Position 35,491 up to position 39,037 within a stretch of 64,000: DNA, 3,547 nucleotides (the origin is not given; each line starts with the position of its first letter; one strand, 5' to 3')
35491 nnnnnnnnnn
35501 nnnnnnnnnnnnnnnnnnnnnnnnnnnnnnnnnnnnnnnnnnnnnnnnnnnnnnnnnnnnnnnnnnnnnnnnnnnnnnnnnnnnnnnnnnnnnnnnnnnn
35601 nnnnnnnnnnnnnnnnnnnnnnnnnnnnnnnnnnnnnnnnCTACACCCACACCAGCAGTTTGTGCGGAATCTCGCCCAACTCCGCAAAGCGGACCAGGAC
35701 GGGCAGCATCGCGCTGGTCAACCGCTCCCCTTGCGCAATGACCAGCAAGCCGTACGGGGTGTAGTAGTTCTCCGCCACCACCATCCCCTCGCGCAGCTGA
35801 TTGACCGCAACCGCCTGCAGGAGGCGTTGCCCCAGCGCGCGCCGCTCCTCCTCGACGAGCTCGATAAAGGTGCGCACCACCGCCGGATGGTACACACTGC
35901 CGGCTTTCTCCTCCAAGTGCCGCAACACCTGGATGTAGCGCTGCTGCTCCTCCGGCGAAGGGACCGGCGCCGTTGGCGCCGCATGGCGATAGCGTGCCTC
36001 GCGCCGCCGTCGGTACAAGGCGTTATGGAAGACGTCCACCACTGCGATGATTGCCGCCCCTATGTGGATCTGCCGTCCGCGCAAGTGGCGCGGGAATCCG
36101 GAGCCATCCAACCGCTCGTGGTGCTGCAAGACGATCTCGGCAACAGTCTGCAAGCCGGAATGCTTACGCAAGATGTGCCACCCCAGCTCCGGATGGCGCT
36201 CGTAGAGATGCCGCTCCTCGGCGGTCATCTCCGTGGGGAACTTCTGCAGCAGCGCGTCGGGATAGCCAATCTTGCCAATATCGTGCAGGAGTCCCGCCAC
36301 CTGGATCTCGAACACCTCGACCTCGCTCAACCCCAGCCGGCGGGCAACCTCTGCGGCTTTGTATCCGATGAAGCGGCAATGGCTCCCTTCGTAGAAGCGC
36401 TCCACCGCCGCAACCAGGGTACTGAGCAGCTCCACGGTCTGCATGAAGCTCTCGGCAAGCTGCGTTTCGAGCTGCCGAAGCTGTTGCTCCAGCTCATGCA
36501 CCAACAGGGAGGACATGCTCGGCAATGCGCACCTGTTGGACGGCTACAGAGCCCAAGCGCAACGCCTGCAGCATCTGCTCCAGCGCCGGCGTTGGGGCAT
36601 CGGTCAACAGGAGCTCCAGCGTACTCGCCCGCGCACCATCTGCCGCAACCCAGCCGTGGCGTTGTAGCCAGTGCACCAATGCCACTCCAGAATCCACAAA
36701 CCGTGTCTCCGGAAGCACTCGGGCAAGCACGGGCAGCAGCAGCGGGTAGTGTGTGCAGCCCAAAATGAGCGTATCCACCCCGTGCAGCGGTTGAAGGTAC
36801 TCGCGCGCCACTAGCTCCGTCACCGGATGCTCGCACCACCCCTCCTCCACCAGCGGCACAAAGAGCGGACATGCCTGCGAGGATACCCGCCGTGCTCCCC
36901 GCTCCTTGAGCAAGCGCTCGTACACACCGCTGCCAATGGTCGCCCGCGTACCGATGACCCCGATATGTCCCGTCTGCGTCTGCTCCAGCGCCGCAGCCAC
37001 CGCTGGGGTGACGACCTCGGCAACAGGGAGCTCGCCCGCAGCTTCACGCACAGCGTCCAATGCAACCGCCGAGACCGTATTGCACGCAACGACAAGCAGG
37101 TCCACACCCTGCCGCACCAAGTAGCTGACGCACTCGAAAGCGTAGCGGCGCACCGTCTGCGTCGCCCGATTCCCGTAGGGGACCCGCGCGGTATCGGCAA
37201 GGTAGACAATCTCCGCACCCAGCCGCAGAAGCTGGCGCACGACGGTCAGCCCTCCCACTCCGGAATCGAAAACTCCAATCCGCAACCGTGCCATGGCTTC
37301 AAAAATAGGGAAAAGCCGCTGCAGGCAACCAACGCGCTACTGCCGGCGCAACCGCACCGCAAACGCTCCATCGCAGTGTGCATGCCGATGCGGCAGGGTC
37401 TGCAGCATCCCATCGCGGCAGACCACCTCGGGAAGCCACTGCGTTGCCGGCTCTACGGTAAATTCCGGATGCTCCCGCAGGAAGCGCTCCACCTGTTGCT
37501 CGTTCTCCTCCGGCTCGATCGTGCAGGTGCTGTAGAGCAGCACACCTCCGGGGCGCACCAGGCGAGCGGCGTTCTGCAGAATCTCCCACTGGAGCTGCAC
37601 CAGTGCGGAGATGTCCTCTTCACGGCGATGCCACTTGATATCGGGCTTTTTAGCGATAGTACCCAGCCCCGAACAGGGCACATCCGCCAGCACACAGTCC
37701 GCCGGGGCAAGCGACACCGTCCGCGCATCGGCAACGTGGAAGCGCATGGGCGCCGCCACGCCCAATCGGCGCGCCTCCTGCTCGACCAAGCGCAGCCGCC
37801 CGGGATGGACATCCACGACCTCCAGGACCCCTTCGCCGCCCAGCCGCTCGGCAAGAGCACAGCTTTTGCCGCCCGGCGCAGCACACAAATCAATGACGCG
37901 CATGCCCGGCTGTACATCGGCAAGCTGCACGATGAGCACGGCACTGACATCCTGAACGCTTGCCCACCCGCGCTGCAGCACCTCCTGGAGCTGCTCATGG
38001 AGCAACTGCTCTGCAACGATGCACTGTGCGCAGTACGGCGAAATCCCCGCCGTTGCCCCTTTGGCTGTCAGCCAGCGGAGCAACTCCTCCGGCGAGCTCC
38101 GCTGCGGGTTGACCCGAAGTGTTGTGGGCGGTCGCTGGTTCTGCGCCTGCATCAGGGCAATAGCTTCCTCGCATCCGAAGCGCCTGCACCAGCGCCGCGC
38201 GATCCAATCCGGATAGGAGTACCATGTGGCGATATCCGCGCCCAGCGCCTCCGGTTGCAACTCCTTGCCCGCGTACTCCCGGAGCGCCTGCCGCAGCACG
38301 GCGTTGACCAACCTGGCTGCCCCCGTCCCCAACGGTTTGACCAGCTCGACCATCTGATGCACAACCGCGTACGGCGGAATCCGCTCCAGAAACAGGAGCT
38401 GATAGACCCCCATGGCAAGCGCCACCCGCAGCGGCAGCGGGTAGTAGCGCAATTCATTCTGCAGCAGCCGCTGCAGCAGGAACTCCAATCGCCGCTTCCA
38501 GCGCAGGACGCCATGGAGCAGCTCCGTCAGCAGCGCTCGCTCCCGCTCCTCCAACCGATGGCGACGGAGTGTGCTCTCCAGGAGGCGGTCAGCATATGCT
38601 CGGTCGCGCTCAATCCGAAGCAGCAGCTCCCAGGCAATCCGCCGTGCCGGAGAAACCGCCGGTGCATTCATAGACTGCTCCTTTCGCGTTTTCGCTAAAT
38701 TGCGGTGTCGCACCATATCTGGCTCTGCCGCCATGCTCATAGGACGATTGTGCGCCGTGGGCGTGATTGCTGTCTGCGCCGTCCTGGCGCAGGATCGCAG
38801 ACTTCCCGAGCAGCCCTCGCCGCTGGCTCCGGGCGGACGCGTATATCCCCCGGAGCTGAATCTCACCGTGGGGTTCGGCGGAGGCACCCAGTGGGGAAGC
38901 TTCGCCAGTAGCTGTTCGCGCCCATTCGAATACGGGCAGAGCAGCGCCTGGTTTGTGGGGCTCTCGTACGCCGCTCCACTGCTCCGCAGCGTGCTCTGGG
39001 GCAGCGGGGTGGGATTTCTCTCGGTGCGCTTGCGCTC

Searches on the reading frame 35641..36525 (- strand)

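Call 60: search_protein_families(library=pfam, proteins=[window:35641-36525:-], max_evalue=0.000001)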
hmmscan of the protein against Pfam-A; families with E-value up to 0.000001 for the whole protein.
window:35641-36525:- (294 aa): 2 families
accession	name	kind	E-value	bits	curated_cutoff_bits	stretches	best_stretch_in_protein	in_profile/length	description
PF13487.12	HD_5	-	1.9e-31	109.5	27.2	1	33-177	2-147/170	HD domain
PF01966.28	HD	-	1.4e-19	70.9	22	1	48-168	3-115/116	HD domain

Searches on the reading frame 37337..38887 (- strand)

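Call 61: search_protein_families(library=pfam, proteins=[window:37337-38887:-], max_evalue=0.000001)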
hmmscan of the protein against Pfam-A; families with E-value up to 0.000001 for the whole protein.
window:37337-38887:- (516 aa): 5 families
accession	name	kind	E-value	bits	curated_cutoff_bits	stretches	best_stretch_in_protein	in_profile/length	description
PF01189.24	Methyltr_RsmB-F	-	6.2e-47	160.3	27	1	324-513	5-198/199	16S rRNA methyltransferase RsmB/F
PF01029.23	NusB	-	7.6e-27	94.7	23.1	1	80-203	2-133/133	NusB family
PF22458.1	RsmF-B_ferredox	-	8.5e-17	61.5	27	1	225-294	1-69/74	Methyltr_RsmF/B-like, ferredoxin-like domain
PF13847.12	Methyltransf_31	-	2.4e-08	34.2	27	1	327-462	3-114/145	Methyltransferase domain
PF01728.25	FtsJ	-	5.8e-07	30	24.1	1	325-470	19-152/181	FtsJ-like methyltransferase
